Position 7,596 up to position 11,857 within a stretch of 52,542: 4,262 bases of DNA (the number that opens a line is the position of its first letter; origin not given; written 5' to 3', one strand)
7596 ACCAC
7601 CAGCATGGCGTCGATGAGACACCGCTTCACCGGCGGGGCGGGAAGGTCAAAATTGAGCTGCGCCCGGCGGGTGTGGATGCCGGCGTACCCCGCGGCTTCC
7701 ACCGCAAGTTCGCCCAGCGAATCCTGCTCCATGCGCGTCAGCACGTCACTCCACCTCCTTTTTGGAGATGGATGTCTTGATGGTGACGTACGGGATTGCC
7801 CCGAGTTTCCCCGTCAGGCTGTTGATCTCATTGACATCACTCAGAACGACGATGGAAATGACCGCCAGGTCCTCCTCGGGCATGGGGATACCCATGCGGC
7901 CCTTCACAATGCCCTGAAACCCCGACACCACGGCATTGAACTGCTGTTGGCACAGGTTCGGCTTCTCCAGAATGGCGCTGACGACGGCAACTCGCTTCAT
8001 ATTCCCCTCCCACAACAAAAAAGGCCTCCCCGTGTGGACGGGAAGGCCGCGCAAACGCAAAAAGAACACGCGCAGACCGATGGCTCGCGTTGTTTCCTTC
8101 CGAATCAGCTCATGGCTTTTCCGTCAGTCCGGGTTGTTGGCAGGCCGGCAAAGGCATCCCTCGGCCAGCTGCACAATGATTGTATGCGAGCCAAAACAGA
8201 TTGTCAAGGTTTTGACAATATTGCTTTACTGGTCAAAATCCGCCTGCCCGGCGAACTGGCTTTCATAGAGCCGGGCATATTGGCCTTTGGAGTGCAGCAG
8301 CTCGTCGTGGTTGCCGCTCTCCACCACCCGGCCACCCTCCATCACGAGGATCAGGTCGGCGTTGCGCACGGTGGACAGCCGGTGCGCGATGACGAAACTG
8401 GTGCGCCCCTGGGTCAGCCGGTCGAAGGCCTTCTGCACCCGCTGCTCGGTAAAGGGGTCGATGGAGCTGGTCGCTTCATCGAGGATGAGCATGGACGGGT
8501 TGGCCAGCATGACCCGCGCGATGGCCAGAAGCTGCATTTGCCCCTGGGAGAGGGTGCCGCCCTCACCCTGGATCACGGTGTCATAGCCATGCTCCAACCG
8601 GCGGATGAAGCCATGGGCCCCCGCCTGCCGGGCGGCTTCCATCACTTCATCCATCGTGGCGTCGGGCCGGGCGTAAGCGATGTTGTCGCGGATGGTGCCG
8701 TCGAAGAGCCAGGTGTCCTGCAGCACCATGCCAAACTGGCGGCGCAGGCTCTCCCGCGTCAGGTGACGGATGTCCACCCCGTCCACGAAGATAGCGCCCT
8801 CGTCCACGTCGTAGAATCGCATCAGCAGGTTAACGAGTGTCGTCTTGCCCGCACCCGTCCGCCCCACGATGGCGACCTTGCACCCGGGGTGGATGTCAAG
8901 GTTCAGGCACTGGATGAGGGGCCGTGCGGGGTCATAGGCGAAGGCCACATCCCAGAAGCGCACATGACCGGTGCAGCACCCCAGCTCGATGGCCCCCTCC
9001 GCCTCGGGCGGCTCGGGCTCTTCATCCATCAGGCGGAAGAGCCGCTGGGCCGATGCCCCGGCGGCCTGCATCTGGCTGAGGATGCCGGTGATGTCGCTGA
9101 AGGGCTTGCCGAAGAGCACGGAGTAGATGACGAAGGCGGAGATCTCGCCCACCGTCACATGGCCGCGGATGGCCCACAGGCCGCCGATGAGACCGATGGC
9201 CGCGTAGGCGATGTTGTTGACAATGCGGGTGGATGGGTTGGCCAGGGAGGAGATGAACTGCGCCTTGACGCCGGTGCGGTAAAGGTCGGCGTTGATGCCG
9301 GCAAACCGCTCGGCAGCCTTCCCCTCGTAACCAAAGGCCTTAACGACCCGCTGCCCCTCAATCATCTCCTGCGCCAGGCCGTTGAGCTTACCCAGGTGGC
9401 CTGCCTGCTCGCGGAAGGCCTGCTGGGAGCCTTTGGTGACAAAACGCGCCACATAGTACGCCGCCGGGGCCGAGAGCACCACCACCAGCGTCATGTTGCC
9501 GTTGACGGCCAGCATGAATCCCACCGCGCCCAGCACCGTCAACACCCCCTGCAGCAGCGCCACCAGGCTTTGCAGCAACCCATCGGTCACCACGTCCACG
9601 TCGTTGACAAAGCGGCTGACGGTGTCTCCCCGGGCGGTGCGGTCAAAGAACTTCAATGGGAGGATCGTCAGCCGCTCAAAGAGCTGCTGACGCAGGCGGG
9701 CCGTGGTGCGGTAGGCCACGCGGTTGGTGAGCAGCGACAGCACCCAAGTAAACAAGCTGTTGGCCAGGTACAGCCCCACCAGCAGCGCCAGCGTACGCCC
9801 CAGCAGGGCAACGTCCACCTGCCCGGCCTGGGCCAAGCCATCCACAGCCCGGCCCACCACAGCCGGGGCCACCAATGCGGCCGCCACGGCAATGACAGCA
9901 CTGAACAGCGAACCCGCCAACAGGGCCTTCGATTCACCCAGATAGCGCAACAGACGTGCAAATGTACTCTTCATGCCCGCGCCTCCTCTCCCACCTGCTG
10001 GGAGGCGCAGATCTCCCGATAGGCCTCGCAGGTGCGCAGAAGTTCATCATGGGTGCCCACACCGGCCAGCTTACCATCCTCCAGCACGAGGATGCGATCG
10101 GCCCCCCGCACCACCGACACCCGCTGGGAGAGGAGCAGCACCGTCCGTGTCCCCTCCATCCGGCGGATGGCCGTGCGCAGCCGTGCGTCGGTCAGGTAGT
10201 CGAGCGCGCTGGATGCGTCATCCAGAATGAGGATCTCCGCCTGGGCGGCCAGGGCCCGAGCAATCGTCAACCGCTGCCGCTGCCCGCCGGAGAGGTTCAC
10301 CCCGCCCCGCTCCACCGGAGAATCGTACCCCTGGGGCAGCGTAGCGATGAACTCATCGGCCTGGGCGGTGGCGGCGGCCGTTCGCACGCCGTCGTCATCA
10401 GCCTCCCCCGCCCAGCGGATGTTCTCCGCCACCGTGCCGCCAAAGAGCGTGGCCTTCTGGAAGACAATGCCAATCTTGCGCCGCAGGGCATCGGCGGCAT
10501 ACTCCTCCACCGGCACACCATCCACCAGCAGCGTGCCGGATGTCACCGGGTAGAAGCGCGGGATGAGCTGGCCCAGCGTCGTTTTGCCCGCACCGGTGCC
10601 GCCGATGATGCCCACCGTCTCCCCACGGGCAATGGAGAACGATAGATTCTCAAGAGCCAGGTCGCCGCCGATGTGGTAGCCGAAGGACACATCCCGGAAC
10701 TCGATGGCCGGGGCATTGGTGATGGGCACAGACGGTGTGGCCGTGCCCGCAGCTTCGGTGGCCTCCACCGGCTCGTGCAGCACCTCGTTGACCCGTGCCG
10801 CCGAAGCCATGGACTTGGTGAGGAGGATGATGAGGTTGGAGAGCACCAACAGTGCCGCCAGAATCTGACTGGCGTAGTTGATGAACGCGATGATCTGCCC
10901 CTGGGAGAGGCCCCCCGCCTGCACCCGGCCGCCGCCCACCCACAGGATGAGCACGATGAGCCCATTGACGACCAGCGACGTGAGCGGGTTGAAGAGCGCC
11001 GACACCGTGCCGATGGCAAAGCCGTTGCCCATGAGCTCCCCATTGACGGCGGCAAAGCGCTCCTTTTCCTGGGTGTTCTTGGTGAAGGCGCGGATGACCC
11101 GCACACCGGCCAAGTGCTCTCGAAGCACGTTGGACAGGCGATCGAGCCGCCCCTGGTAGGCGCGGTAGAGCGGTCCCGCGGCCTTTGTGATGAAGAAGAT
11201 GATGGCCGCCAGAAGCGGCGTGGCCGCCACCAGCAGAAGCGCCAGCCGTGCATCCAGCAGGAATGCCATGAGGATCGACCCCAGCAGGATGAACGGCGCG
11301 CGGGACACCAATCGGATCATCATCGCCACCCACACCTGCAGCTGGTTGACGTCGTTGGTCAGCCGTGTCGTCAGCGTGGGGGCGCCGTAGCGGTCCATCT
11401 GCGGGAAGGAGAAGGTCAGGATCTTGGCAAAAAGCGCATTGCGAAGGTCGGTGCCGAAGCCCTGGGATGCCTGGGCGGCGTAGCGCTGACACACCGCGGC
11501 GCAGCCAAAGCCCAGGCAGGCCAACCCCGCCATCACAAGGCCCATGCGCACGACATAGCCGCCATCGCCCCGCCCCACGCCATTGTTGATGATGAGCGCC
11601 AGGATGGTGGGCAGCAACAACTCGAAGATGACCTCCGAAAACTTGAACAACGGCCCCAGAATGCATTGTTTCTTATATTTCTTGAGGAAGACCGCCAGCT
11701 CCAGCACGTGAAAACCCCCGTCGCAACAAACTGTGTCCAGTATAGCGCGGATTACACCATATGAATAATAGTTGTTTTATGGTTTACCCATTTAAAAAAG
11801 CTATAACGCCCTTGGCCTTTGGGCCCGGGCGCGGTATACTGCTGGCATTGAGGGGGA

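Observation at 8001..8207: Unclassified promoter/terminator/antiterminator leader in front of the hydrogenase maturation operon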

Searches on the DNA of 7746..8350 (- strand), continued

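Call 42: search_with_rna_model(model_id=R1, sources=[L161, L162, L163, L164, L165, L166, L167, L168, L169, L170, L171, L172, L173, L174, L175, L176, L177, L178, L179, L180, L181, L182, L183, L184, L185, L186, L187, L188, L189, L190, L191, L192, L193, L194, L195, L196, L197, L198, L199, L200], max_evalue=0.001)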
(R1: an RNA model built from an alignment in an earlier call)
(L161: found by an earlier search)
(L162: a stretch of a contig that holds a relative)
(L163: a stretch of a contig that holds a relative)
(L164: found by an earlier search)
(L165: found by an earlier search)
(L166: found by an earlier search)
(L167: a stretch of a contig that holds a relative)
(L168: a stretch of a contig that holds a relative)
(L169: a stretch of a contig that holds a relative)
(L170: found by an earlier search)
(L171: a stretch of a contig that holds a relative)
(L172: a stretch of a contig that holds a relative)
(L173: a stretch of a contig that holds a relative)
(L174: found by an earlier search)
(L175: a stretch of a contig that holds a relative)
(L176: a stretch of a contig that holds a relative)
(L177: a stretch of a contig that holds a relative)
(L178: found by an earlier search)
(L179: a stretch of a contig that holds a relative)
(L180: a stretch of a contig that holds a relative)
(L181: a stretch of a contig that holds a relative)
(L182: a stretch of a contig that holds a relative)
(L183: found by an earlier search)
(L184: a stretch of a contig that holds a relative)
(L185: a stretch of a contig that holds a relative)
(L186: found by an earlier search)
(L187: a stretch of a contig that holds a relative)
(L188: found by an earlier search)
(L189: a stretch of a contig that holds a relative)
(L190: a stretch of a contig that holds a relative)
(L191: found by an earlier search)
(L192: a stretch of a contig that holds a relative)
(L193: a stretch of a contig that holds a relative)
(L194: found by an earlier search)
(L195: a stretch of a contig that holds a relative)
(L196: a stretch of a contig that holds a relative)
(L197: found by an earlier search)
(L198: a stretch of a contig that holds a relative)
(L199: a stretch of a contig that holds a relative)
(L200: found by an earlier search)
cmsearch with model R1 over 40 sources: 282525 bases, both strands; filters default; matches with E-value up to 0.001: 26.
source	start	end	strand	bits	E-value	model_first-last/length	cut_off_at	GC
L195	9032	9068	+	47.7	4.4e-11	1-39/39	no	0.35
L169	9084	9121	-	46.8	8.4e-11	1-39/39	no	0.32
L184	3790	3829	+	46.6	9.5e-11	1-39/39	no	0.3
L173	1637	1672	-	44.4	4.2e-10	1-39/39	no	0.33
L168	3811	3847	-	43.7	7.1e-10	1-39/39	no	0.38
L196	1839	1875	+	43.6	7.3e-10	1-39/39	no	0.3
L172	5596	5632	-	43.3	9e-10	1-39/39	no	0.45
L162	955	990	+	38.3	2.8e-08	1-39/39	no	0.36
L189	1207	1248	+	36.8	8.1e-08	1-39/39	no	0.5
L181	31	67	+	35.2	2.4e-07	1-39/39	no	0.41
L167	1161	1196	-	34.9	2.9e-07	1-39/39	no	0.39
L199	295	331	+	34.9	3.1e-07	1-39/39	no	0.38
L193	4964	5001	+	34.8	3.3e-07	1-39/39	no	0.53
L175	1545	1582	+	34.4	4.3e-07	1-39/39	no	0.37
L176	6892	6929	+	34.4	4.3e-07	1-39/39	no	0.37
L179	1277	1315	-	33.5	7.8e-07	1-39/39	no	0.51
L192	623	662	+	32.4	1.7e-06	1-39/39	no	0.52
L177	9208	9243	+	31.1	4e-06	1-39/39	no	0.56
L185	932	970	-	30.3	7.3e-06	1-39/39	no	0.56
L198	2773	2808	+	27.9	3.6e-05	1-39/39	no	0.61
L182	2247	2282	+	26.4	0.0001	1-39/39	no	0.42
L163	258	294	+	25.7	0.00017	1-39/39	no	0.59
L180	5367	5410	-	24.9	0.0003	1-39/39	no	0.43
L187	1630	1669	+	24.7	0.00033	1-39/39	no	0.55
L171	70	112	+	24.7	0.00035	1-39/39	no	0.47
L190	5366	5410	+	24.2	0.00048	1-39/39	no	0.44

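Call 61: search_rna_families(sources=[L010, L013, L042, L038, L022, L009, L066, L078, L002, L019, L041], threshold=evalue, max_evalue=0.1)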
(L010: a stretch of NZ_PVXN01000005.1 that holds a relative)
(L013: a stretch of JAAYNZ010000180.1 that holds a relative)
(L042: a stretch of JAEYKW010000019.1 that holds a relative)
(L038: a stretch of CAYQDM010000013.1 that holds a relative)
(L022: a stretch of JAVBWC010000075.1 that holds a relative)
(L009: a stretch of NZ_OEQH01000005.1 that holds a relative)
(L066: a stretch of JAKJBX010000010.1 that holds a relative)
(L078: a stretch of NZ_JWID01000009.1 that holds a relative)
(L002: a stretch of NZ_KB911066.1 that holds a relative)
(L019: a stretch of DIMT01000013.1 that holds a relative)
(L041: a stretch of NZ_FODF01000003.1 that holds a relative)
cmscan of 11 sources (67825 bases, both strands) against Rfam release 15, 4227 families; matches with E-value up to 0.1: 2.
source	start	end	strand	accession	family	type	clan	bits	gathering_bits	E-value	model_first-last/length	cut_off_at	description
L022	697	808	-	RF00059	TPP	Cis-reg; riboswitch;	-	73.9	54.3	1.2e-12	1-105/105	no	TPP riboswitch aptamer (THI element)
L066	2839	2939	+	RF03331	mir-247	Gene; miRNA;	-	30.4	70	0.0077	1-89/89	no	mir-247 microRNA precursor family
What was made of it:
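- On Any described RNA family (Rfam 15: riboswitches, T-box, leaders): Eleven diverse homologous loci give no hit at E<=0.1 in the leader (call 61).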

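Call 69: build_rna_model(alignment_id=A5, structure=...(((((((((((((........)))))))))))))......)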
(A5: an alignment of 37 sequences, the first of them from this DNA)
Model R2 built from alignment A5 (37 sequences, 43 columns); structure: as given.
model positions 39; base pairs 13; branch points 0; effective number of sequences 37; information 0.761 bits per position. Calibrated on 0.2 Mb of random sequence (short: E-values are rough).
structure used (alignment columns):
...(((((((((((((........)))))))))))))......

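Call 70: search_with_rna_model(model_id=R2, sources=[L184, L168, L172, L189, L181, L167, L105, L097, L098, L107, L137, L129, L099, L101, L094, L125, L108, L144, L152, L146, L089, L138, L158, L162, L175, L176, L177, L090, L151, L102, L148, L142, L195, L199, L103, L169, L114, L081, L173, L179, L131, L116, L198, L171, L095, L041, L032, window], max_evalue=1)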
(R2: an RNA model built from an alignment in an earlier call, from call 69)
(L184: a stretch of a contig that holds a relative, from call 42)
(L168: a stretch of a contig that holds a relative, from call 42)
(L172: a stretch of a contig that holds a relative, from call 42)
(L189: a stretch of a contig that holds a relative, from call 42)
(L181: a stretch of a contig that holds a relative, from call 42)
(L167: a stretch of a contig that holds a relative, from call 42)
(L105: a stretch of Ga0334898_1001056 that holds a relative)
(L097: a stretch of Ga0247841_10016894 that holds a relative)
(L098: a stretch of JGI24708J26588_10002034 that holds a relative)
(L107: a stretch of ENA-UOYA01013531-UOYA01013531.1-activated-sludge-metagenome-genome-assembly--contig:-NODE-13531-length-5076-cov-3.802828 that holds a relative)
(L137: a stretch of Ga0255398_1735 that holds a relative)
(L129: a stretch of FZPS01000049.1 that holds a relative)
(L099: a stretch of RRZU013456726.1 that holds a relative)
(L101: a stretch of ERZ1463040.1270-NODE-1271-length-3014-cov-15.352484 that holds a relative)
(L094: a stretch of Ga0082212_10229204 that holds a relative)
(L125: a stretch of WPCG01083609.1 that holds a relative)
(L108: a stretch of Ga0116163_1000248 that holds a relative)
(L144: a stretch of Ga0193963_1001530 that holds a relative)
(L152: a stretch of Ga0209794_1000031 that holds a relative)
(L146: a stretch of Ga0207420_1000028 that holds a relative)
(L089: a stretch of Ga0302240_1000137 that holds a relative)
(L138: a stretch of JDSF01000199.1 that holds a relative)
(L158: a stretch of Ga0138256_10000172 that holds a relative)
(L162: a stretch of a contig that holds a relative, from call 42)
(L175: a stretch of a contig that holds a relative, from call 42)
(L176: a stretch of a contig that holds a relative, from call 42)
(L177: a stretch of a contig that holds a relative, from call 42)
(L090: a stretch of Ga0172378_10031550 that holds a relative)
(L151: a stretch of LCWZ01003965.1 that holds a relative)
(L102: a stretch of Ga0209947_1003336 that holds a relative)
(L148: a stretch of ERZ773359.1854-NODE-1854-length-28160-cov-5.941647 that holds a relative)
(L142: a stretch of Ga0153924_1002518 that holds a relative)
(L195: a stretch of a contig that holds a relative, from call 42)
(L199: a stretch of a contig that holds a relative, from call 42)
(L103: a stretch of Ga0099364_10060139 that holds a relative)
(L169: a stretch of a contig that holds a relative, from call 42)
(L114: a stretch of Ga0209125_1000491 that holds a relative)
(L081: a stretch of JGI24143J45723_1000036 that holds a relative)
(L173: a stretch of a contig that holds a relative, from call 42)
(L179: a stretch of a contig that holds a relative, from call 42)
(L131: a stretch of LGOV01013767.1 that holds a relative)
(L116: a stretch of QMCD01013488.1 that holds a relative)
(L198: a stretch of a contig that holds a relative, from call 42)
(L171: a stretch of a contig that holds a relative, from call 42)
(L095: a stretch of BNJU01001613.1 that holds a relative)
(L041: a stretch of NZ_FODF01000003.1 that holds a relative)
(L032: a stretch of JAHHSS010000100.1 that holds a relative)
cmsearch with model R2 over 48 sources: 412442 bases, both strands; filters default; matches with E-value up to 1: 16.
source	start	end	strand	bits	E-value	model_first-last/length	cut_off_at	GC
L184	3740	3778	+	41.5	4.9e-09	1-39/39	no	0.28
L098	11529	11567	-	41.1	6.7e-09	1-39/39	no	0.26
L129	2770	2808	-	37.7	7.8e-08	1-39/39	no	0.31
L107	5031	5069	-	35.5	3.9e-07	1-39/39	no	0.49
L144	11069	11107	-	29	4.5e-05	1-39/39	no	0.28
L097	3148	3186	+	25.4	0.00064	1-39/39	no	0.28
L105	1590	1628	+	24.9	0.00096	1-39/39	no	0.18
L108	12117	12155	-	23.9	0.0019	1-39/39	no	0.46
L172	5645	5683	-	23.7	0.0022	1-39/39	no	0.67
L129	2771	2809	+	21.2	0.014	1-39/39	no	0.33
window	8137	8175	-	20.1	0.032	1-39/39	no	0.67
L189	1143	1180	+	18.8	0.081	1-39/39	no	0.58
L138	1829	1868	+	18.6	0.096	1-39/39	no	0.35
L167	1216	1252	-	17.7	0.19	1-39/39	no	0.35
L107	5032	5070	+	16.6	0.41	1-39/39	no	0.51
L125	4407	4445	+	15.8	0.76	1-39/39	no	0.33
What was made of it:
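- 8140..8172 (-): P1, a 5'-terminal hairpin with a conserved apical (A)GAG/CUU(U) stem and a conserved G.U pair. Model R2 hits the window at 8137..8175 (20.1 bits, call 70).
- P1 accompanies only leaders of the TM1266-then-Hyd type: 14 of 23, against 0 of 18 leaders of other types (call 70).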

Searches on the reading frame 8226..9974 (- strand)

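Call 7: search_protein_families(library=pfam, proteins=[window:8226-9974:-])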
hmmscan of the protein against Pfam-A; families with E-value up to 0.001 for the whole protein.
window:8226-9974:- (582 aa): 4 families
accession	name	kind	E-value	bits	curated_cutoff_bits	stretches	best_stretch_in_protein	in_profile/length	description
PF00664.28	ABC_membrane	-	1.4e-51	176.2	28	1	22-289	4-271/274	ABC transporter transmembrane region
PF00005.33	ABC_tran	-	1.3e-30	107.2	25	1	357-503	4-137/137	ABC transporter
PF02463.25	SMC_N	-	0.00014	21.8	40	0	474-543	136-209/220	RecF/RecN/SMC N terminal domain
PF13401.12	AAA_22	-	0.00018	22.3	27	0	368-501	9-93/130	AAA domain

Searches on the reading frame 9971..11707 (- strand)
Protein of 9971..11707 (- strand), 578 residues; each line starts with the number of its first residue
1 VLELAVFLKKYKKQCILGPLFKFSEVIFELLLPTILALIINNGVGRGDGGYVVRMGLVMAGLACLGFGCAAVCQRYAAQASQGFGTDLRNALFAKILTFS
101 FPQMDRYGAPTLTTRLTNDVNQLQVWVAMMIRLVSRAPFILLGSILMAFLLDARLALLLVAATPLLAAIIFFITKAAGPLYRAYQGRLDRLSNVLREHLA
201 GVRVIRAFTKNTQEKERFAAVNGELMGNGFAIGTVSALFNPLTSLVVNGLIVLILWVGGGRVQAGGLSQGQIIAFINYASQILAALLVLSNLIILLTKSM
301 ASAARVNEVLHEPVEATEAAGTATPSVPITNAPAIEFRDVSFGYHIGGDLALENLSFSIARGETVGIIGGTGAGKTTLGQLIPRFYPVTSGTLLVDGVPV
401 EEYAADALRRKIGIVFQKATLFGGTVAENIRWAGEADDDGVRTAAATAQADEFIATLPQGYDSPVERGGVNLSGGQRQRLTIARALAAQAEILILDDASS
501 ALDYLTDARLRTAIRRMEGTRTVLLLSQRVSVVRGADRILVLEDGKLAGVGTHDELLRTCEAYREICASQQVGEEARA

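Call 7: search_protein_families(library=pfam, proteins=[window:9971-11707:-])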
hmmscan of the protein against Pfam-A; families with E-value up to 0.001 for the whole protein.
window:9971-11707:- (578 aa): 3 families
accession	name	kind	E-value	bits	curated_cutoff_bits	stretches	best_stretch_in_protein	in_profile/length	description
PF00664.28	ABC_membrane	-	2.2e-45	155.9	28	1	16-285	2-273/274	ABC transporter transmembrane region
PF00005.33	ABC_tran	-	1.2e-31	110.6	25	1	352-499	1-136/137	ABC transporter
PF09818.15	ABC_ATPase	-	0.00017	21.2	23.2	1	448-541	135-229/283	P-loop domain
